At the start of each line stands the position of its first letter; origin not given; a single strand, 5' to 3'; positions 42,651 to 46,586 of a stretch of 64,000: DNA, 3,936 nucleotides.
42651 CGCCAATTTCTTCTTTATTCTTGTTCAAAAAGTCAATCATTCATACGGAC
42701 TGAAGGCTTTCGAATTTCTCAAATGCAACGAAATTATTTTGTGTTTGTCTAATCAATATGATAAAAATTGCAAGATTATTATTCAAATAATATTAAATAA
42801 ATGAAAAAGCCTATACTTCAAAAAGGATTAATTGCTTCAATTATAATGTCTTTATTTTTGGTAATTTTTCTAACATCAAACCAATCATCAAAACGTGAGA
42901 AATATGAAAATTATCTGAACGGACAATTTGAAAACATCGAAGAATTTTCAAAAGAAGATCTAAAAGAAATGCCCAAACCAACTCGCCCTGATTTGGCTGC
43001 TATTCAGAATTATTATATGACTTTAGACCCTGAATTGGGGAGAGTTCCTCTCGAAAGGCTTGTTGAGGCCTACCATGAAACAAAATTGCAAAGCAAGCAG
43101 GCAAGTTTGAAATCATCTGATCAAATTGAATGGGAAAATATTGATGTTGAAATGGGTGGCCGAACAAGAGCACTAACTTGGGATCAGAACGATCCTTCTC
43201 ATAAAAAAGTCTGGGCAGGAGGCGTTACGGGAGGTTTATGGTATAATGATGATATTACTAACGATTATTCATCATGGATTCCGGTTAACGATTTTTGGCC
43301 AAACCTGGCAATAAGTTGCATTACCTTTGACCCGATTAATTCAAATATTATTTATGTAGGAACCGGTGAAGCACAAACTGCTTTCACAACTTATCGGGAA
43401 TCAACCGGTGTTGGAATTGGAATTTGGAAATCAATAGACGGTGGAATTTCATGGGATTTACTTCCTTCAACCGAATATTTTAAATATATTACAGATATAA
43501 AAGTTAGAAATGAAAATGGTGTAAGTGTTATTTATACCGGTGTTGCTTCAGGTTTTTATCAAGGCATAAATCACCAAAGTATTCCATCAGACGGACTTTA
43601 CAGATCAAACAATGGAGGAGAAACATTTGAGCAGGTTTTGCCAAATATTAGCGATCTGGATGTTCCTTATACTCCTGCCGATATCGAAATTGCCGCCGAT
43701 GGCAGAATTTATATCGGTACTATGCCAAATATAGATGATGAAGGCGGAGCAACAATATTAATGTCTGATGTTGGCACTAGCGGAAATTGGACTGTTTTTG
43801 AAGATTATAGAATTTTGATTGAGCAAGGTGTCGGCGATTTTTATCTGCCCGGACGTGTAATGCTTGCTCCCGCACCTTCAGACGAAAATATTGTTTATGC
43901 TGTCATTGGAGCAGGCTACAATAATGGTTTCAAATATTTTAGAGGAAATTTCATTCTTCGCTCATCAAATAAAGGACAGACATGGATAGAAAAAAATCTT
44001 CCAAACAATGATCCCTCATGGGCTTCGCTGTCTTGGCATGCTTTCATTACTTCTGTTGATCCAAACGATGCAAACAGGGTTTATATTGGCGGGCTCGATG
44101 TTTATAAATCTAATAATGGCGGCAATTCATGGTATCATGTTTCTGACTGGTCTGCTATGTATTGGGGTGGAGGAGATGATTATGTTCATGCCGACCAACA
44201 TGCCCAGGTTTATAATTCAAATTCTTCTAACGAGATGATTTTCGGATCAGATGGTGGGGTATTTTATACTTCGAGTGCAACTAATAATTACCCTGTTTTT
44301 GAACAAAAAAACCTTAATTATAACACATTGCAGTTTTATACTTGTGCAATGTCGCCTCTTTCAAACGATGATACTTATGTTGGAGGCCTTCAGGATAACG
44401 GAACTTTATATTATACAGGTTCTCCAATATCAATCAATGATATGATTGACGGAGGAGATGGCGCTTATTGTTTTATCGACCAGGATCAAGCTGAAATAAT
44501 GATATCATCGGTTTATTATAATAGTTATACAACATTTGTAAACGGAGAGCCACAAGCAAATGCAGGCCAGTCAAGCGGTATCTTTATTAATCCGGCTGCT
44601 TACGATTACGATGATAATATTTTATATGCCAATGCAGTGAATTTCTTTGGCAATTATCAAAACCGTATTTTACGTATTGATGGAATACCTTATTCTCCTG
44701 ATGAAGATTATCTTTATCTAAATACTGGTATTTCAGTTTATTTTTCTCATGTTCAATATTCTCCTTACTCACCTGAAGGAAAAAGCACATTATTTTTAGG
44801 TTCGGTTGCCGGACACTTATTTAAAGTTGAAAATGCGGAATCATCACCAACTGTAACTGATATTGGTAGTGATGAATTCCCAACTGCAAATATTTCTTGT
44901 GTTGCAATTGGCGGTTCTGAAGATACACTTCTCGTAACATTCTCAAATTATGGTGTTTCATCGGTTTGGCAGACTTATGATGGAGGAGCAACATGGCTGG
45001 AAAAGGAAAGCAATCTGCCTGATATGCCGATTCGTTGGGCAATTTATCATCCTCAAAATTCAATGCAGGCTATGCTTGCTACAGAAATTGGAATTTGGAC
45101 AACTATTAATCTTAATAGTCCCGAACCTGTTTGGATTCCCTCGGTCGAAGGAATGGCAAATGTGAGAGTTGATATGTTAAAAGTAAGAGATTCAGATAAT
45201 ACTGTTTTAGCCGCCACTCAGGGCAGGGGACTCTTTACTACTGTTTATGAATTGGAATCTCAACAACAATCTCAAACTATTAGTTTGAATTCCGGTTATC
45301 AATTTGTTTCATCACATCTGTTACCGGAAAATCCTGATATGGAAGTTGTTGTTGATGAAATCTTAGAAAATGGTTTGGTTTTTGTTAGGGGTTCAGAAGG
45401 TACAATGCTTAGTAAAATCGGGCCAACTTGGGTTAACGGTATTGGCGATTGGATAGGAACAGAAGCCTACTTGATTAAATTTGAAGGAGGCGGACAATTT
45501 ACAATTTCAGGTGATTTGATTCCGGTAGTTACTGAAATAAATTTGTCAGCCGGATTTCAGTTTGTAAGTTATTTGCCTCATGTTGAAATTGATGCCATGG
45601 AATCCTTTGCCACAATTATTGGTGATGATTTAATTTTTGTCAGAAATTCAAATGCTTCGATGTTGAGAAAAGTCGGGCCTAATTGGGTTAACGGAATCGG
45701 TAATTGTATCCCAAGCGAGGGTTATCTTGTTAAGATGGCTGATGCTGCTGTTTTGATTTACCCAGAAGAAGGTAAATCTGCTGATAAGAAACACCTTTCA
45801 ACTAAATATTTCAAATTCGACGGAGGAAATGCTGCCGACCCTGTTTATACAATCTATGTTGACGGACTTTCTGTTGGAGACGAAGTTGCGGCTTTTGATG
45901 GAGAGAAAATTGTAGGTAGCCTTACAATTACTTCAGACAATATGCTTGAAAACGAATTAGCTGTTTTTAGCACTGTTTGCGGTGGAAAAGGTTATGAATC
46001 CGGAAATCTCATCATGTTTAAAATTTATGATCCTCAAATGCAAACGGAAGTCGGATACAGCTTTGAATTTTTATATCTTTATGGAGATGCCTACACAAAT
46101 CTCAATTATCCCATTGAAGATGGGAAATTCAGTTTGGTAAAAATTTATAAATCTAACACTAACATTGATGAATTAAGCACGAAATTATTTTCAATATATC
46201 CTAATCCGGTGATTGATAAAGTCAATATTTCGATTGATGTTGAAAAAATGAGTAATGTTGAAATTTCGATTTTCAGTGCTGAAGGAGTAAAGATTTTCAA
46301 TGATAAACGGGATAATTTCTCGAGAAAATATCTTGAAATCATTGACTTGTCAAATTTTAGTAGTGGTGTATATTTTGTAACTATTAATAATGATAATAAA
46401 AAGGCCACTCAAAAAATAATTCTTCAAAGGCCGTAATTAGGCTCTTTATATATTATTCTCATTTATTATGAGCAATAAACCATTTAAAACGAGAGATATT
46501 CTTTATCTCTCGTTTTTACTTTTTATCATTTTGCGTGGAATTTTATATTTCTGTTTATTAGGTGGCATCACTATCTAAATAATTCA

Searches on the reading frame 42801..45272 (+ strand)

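Call 66: search_protein_families(library=ncbifam, proteins=[window:42801-45272:+], max_evalue=10)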
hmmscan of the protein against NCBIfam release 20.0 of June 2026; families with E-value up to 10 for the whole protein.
window:42801-45272:+ (824 aa): 1 family
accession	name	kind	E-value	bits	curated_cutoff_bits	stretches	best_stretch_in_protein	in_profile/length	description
NF045728.1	glycosyl_F510_1955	equivalog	1.1e-08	34.7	175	1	376-477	113-207/246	F510_1955 family glycosylhydrolase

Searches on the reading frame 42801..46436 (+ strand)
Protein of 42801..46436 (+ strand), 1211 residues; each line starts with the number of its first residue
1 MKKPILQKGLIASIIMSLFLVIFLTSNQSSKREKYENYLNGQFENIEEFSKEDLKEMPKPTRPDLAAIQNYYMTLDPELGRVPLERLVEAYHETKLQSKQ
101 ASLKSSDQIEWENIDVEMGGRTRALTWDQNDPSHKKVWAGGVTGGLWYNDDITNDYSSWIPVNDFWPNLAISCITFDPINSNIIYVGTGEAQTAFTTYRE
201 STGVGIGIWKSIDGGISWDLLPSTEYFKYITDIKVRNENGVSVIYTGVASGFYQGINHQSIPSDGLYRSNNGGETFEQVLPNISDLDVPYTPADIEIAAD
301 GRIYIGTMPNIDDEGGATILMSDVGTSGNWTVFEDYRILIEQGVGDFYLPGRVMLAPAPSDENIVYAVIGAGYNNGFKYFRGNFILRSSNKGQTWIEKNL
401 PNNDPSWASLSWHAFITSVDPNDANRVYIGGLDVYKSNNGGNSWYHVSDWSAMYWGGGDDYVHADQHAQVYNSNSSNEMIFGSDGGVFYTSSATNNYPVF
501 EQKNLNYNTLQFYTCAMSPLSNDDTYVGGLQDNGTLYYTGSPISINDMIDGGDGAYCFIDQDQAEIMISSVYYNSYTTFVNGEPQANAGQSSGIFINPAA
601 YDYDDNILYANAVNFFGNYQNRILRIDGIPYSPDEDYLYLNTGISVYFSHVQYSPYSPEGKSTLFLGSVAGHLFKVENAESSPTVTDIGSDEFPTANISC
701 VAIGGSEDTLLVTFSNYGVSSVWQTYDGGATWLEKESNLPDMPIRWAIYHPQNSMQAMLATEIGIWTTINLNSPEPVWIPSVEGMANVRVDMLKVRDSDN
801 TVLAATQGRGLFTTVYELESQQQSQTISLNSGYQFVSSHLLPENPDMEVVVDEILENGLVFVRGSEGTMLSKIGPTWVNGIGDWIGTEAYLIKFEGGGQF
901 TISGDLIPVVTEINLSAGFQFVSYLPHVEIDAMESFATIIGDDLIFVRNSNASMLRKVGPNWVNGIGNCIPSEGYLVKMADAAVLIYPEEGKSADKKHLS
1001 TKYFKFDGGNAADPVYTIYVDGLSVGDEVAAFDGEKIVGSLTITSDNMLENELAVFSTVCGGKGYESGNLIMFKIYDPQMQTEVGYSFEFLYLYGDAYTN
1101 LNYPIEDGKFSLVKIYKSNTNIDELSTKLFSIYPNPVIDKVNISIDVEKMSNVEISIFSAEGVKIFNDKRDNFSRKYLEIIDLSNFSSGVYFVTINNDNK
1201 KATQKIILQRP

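Call 21: search_protein_families(library=pfam, proteins=[window:42801-46436:+], max_evalue=0.001)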
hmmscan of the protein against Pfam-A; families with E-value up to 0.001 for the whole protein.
window:42801-46436:+ (1211 aa): 2 families
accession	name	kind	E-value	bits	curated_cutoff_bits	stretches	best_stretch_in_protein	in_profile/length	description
PF18962.6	Por_Secre_tail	-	2.5e-15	57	27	1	1132-1207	1-74/75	Secretion system C-terminal sorting domain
PF15902.12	Sortilin-Vps10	-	1.5e-05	24.4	33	0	721-770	2-52/446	Sortilin, neurotensin receptor 3,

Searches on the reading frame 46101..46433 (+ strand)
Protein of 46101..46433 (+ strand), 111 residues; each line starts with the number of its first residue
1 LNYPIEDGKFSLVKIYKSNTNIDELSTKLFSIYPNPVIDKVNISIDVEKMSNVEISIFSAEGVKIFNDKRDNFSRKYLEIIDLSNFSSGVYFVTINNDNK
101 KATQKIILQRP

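Call 53: search_protein_families(library=pfam, alignment_id=A5, max_evalue=0.001)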
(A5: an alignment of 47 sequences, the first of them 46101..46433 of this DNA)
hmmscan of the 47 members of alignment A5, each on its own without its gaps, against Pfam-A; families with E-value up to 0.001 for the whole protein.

A. member 1, window:46101-46433:+ (111 aa): 2 families
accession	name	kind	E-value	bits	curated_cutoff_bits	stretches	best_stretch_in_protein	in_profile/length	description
PF18962.6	Por_Secre_tail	-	1.1e-16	61.3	27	1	32-107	1-74/75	Secretion system C-terminal sorting domain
PF13585.12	CHU_C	-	0.00046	20.7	27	1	39-105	16-81/86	CHU_C Type IX secretion signal domain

B. families by the number of members that match (of 47 scanned): 5 families
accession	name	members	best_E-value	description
PF18962.6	Por_Secre_tail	47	2.8e-17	Secretion system C-terminal sorting domain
PF13585.12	CHU_C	8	2.5e-06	CHU_C Type IX secretion signal domain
PF13860.13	FlgD_ig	1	1.9e-10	FlgD Ig-like domain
PF19910.5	DUF6383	1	0.00044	Domain of unknown function (DUF6383)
PF11589.14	DUF3244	1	0.00082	Domain of unknown function (DUF3244)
